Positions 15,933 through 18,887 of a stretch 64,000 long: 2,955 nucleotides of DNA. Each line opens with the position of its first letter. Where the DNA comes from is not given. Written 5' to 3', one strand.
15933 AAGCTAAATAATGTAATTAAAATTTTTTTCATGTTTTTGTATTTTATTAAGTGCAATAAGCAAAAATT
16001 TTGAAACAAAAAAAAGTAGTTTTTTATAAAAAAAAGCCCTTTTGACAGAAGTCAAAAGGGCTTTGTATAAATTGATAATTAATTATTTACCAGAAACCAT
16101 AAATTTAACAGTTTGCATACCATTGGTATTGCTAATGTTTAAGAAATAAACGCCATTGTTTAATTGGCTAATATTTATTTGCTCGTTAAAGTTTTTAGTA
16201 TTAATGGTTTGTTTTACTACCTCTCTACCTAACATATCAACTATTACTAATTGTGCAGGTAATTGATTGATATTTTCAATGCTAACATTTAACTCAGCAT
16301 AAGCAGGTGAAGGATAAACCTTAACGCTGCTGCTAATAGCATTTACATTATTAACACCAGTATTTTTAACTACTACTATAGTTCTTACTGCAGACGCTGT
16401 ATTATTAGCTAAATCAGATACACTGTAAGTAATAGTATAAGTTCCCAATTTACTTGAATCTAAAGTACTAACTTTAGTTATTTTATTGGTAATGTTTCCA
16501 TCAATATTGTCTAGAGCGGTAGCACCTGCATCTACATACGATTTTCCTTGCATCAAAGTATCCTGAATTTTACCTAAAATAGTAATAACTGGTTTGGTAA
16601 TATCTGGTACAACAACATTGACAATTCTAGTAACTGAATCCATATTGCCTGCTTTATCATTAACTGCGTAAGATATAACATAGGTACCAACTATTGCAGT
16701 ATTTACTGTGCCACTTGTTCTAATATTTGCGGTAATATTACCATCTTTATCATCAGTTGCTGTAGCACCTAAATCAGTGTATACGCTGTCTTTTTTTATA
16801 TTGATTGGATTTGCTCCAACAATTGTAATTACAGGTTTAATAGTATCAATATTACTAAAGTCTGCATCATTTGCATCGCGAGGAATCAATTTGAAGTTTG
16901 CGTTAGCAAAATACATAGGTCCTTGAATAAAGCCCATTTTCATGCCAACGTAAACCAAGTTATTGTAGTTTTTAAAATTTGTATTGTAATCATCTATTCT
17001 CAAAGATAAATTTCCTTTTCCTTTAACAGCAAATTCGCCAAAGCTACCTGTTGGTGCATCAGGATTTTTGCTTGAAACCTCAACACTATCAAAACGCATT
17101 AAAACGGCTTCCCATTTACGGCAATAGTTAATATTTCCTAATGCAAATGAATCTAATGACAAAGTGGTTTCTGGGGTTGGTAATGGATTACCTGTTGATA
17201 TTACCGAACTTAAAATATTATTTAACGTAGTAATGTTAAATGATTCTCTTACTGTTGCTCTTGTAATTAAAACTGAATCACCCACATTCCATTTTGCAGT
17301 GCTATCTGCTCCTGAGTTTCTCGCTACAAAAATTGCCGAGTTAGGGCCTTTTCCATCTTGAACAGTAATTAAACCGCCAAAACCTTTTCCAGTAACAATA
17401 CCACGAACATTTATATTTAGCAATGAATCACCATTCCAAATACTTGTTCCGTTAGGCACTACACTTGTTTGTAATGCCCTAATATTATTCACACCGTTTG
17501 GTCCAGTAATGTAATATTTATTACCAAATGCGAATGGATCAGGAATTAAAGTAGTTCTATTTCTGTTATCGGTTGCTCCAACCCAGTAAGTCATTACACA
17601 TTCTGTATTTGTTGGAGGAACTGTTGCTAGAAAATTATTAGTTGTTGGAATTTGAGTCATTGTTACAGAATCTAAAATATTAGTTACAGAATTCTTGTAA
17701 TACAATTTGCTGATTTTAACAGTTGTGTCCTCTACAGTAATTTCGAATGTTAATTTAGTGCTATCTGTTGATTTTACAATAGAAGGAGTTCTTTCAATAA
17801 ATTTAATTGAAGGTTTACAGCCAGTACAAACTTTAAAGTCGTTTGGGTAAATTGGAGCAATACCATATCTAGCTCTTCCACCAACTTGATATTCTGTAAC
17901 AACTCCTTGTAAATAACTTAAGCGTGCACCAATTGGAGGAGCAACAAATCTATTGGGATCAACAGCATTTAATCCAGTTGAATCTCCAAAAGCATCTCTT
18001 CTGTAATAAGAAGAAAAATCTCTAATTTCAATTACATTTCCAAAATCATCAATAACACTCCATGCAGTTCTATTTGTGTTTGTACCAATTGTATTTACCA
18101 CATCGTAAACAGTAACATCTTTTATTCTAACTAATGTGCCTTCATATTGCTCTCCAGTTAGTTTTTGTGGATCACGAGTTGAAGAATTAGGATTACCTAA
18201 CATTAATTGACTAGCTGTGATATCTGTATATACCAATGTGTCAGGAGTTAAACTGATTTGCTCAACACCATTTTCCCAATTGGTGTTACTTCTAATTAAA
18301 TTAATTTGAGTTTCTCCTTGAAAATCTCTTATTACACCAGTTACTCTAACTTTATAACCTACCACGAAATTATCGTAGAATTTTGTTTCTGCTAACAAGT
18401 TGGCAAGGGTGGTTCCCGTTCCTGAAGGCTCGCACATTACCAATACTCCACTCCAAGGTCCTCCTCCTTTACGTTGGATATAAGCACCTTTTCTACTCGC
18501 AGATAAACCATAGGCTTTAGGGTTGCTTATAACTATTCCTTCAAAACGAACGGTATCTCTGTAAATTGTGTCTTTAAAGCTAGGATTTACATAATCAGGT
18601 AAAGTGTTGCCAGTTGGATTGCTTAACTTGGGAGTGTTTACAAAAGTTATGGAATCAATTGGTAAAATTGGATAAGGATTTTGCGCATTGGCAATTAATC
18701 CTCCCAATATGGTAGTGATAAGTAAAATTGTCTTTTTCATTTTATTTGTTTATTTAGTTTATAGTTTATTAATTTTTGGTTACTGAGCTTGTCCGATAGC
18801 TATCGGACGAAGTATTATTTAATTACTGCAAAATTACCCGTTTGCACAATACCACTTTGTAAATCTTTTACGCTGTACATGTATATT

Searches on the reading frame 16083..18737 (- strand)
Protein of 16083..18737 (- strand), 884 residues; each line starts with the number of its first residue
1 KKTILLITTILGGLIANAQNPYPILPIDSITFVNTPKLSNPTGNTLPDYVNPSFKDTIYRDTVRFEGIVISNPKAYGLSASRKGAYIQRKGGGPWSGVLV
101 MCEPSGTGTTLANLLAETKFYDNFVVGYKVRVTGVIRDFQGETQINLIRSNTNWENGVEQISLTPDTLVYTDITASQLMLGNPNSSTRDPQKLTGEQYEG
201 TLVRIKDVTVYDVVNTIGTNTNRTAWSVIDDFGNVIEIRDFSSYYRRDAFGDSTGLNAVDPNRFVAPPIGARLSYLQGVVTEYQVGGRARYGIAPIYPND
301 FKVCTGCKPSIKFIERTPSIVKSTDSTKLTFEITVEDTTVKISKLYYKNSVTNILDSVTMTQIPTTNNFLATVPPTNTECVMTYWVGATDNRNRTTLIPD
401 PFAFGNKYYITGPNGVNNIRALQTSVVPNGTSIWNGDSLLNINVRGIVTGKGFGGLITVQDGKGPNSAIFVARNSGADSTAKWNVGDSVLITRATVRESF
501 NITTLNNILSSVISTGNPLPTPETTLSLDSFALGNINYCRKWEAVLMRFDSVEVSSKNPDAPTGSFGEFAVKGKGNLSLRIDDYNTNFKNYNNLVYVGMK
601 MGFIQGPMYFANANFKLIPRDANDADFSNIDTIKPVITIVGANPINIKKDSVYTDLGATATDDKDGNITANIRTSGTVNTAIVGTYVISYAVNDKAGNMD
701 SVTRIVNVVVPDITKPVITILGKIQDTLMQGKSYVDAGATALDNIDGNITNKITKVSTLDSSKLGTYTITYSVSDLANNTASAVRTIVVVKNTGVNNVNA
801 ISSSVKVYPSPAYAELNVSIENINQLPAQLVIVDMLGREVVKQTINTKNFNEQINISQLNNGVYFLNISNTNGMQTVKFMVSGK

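Call 55: search_protein_families(library=ncbifam, proteins=[window:16083-18737:-], max_evalue=0.00001)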
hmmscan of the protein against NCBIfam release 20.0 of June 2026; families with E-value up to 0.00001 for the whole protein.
window:16083-18737:- (884 aa): 2 families
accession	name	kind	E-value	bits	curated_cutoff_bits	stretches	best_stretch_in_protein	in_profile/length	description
TIGR04183.1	Por_Secre_tail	domain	1.5e-13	50.5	23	1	807-881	1-71/72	T9SS type A sorting domain-containing protein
NF038113.1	T9SSA_dep_M36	equivalog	1.2e-10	40.2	885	1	794-881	784-868/869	T9SS-dependent M36 family metallopeptidase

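Call 68: search_protein_families(library=pfam, proteins=[window:16083-18737:-], max_evalue=0.001)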
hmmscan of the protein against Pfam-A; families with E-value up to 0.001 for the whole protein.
window:16083-18737:- (884 aa): 3 families
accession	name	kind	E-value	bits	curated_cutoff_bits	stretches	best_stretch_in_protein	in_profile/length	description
PF16403.11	Bact_surface_Ig-like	-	1.1e-36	125.1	27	2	637-708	1-71/71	Bacterial surface protein, Ig-like domain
PF18962.6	Por_Secre_tail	-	1.2e-13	51.6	27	1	807-881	1-75/75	Secretion system C-terminal sorting domain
PF02494.22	HYR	-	0.00094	19.9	21.7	0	712-787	2-79/81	HYR domain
